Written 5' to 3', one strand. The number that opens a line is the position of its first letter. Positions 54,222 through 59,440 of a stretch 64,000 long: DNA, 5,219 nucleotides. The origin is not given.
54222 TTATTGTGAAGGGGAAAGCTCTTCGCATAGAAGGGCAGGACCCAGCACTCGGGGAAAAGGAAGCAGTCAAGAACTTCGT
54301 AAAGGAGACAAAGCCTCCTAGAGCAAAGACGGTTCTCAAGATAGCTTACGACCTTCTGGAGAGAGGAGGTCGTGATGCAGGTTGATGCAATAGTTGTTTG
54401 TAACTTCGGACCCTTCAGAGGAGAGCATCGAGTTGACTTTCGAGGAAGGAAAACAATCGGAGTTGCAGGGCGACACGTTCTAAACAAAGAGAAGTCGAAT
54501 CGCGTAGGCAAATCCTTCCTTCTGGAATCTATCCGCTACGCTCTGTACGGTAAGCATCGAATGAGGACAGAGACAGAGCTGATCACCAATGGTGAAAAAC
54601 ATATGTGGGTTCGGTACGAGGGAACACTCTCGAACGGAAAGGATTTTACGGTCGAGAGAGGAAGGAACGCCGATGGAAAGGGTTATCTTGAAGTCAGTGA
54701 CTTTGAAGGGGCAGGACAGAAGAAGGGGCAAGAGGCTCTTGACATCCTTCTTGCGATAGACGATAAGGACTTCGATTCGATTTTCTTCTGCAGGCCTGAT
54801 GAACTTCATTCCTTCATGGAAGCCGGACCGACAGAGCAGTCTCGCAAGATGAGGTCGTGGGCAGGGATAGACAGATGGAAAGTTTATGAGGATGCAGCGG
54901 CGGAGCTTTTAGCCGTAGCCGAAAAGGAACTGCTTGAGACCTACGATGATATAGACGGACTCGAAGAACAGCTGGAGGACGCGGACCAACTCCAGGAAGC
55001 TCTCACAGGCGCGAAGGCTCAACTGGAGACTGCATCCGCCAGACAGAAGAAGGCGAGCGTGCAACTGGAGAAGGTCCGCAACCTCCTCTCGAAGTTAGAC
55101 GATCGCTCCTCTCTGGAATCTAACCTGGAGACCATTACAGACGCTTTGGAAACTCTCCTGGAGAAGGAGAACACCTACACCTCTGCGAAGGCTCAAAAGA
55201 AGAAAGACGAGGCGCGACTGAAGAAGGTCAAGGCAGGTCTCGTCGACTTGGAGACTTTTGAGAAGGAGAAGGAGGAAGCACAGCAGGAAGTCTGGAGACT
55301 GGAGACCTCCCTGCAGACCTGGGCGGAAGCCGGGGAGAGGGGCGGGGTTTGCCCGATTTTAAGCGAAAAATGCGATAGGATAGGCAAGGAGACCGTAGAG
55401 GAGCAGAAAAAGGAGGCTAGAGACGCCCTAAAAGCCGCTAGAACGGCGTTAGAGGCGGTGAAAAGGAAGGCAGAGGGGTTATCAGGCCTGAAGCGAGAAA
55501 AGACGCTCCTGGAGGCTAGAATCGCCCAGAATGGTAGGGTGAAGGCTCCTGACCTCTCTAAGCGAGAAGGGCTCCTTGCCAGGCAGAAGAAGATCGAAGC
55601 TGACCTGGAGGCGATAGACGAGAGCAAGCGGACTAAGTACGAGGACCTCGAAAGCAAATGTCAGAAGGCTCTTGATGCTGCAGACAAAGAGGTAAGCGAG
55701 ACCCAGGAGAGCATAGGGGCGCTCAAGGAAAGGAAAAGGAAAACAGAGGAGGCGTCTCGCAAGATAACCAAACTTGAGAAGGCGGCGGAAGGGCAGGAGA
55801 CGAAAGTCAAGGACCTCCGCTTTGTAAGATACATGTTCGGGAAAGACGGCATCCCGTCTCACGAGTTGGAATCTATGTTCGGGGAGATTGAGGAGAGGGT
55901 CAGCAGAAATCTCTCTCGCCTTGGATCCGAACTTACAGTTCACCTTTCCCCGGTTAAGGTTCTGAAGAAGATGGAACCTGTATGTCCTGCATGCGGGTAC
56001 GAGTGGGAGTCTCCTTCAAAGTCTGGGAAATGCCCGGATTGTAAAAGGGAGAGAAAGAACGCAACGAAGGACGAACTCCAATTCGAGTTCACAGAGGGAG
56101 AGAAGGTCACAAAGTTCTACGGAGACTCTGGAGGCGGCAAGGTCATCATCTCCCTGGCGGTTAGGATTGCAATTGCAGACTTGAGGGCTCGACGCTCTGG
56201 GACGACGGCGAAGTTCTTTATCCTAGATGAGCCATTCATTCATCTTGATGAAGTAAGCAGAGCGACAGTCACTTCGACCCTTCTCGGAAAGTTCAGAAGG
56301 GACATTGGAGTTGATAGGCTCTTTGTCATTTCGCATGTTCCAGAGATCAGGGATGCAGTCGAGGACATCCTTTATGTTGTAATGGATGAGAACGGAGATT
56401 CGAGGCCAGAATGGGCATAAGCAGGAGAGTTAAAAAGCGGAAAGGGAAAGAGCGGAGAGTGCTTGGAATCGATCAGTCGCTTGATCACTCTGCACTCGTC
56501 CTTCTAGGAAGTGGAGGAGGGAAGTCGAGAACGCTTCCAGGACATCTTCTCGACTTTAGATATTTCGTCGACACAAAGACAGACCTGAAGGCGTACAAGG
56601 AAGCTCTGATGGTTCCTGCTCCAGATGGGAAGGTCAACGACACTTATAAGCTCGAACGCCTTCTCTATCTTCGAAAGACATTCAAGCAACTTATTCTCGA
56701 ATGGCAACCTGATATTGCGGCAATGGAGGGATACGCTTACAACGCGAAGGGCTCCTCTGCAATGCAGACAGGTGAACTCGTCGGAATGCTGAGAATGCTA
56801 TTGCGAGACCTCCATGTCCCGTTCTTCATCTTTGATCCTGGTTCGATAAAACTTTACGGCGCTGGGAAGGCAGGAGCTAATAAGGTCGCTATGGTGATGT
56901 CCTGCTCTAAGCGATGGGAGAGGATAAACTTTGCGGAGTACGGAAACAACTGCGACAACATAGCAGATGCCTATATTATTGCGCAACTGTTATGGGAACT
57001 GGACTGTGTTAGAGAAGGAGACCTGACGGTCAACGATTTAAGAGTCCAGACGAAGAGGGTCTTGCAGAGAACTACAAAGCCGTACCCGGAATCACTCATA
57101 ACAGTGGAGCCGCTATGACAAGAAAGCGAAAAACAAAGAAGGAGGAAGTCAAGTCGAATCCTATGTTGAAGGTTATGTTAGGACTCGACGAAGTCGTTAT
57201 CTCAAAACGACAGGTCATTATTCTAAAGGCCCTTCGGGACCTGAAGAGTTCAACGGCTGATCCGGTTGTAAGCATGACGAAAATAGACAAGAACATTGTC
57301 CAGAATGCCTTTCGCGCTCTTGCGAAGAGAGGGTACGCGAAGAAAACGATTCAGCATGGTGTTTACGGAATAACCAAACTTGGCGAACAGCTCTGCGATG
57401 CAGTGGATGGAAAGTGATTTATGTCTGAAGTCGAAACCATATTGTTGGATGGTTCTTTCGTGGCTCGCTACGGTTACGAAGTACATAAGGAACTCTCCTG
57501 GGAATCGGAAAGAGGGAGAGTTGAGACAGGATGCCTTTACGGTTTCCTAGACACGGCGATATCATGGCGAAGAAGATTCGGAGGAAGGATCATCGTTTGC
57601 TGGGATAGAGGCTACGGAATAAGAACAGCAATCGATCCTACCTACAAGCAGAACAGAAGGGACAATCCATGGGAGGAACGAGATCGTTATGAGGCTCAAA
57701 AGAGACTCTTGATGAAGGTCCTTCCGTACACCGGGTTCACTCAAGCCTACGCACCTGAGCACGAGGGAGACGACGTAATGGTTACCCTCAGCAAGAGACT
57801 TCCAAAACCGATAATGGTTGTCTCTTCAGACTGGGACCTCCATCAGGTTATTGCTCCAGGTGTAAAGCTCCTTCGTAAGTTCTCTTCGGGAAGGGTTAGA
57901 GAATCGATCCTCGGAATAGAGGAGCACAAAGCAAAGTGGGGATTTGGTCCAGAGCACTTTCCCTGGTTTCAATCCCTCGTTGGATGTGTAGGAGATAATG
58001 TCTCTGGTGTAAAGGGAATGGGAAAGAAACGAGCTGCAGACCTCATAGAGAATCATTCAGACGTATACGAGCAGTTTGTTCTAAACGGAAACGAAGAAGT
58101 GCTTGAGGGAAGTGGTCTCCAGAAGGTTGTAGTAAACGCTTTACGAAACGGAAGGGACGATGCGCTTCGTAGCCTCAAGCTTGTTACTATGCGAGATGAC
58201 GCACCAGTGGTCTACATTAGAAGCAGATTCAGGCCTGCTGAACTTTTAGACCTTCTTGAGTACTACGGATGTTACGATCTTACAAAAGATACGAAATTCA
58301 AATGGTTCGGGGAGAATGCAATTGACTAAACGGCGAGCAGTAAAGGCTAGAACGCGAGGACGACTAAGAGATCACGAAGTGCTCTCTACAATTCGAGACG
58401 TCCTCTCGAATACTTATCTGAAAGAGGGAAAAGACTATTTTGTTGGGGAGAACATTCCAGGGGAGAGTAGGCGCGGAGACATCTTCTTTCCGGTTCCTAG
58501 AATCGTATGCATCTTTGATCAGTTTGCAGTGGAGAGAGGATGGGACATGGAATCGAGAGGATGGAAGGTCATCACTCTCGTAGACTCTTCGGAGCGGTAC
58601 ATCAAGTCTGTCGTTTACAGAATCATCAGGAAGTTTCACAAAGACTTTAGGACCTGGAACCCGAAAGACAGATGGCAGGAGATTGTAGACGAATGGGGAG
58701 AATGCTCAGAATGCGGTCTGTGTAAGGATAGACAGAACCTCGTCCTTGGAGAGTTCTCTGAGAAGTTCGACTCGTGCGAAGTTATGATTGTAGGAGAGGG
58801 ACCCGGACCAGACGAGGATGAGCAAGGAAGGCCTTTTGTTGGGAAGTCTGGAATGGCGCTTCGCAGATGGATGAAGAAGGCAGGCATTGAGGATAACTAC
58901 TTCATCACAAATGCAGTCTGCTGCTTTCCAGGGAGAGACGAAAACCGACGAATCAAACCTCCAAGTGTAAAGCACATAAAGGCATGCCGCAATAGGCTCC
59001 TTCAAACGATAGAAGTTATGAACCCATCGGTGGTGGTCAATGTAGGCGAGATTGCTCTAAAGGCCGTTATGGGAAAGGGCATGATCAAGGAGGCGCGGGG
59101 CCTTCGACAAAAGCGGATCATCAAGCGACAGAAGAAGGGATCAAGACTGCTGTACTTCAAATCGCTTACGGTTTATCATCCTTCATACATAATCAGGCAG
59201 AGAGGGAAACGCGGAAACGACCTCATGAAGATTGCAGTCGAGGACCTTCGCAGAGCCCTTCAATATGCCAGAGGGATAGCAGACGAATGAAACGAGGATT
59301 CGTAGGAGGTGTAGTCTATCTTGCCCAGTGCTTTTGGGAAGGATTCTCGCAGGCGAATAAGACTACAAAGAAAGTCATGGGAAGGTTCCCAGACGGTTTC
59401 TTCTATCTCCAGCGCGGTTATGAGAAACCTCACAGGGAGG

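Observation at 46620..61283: Shared N-terminal peptide (K/R)RRVVKK on the polymerase, RecA-like recombinase and other DNA-metabolism proteins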

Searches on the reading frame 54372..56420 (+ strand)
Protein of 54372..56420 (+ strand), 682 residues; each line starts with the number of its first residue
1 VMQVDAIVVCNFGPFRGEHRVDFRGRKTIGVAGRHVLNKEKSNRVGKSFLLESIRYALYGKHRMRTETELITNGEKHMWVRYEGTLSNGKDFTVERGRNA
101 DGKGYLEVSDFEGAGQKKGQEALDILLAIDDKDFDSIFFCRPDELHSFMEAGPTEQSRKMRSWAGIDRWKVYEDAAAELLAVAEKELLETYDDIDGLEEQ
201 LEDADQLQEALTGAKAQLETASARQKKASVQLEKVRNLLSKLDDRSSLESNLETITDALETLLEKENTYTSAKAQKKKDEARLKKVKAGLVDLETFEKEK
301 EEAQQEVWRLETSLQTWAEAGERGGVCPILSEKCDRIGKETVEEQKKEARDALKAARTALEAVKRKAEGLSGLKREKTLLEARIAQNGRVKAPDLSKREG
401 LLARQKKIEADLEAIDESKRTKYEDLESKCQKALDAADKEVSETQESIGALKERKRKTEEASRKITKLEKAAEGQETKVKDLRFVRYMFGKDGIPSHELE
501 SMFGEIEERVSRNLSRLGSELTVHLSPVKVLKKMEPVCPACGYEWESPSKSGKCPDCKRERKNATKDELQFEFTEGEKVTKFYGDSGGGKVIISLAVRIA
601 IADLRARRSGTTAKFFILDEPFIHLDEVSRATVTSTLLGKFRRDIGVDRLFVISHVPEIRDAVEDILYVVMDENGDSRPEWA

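Call 5: search_protein_families(library=pfam, proteins=[window:54372-56420:+], max_evalue=0.01)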
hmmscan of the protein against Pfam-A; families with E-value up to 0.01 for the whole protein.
window:54372-56420:+ (682 aa): 2 families
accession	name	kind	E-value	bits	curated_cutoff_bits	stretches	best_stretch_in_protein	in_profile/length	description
PF13476.12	AAA_23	-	3.3e-06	28.3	27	0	7-219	2-155/201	AAA domain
PF13558.12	SbcC_Walker_B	-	5.5e-05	23.8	27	1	579-636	27-87/90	SbcC/RAD50-like, Walker B motif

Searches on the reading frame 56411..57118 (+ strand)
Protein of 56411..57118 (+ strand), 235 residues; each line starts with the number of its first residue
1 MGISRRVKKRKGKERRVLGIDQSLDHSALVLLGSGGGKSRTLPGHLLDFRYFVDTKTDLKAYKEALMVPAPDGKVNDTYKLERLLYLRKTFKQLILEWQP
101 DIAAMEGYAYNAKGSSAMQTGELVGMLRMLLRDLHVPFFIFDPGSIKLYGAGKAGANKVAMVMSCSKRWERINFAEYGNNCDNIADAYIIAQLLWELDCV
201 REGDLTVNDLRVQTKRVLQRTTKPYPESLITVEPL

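Call 5: search_protein_families(library=pfam, proteins=[window:56411-57118:+], max_evalue=0.01)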
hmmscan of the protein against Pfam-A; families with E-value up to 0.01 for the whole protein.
window:56411-57118:+ (235 aa): 1 family
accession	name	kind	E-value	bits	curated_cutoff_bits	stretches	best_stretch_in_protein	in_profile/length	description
PF02075.23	RuvC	-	3.9e-05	24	22.2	1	80-162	38-122/148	Crossover junction endodeoxyribonuclease RuvC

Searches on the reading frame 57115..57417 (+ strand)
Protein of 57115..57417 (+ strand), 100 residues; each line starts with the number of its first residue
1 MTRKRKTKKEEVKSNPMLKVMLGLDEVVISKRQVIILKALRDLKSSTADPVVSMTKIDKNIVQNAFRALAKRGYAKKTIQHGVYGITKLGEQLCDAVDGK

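Call 28: search_protein_families(library=phrogs, proteins=[window:57115-57417:+], max_evalue=0.01)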
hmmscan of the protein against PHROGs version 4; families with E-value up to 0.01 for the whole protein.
window:57115-57417:+ (100 aa): 2 families
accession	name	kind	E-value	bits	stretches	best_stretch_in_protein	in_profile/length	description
phrog_2440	-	transcription regulation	0.00039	21.3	1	36-93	33-94/126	transcriptional regulator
phrog_2030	-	transcription regulation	0.0023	18.7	1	36-91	19-79/202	transcriptional regulator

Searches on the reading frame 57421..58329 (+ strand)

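Call 51: search_protein_families(library=pfam, proteins=[window:57421-58329:+], max_evalue=0.01)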
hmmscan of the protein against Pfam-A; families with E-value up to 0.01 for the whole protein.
window:57421-58329:+ (302 aa): 2 families
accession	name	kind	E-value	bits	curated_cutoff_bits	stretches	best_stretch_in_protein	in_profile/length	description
PF02739.22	5_3_exonuc_N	-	2.2e-18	66.9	34.3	1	6-170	2-160/164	5'-3' exonuclease, N-terminal resolvase-like domain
PF01367.25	5_3_exonuc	-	4.5e-11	43.5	40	1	177-264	3-83/97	5'-3' exonuclease, C-terminal SAM fold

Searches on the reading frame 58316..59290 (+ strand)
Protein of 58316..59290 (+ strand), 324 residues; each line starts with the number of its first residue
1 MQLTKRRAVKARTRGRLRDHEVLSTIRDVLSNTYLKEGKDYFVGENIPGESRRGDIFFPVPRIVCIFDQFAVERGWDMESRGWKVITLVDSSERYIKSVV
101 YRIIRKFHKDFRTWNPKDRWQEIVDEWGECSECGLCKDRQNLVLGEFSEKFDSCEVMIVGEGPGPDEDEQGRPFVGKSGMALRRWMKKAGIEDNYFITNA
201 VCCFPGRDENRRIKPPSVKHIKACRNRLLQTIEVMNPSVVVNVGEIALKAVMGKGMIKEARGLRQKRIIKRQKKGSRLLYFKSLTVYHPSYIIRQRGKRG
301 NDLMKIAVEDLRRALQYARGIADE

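Call 5: search_protein_families(library=pfam, proteins=[window:58316-59290:+], max_evalue=0.01)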
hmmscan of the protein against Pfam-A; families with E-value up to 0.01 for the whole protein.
window:58316-59290:+ (324 aa): 1 family
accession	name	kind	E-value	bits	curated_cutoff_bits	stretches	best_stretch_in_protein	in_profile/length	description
PF03167.25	UDG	-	2.2e-30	106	24.3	1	154-312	8-141/141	Uracil DNA glycosylase superfamily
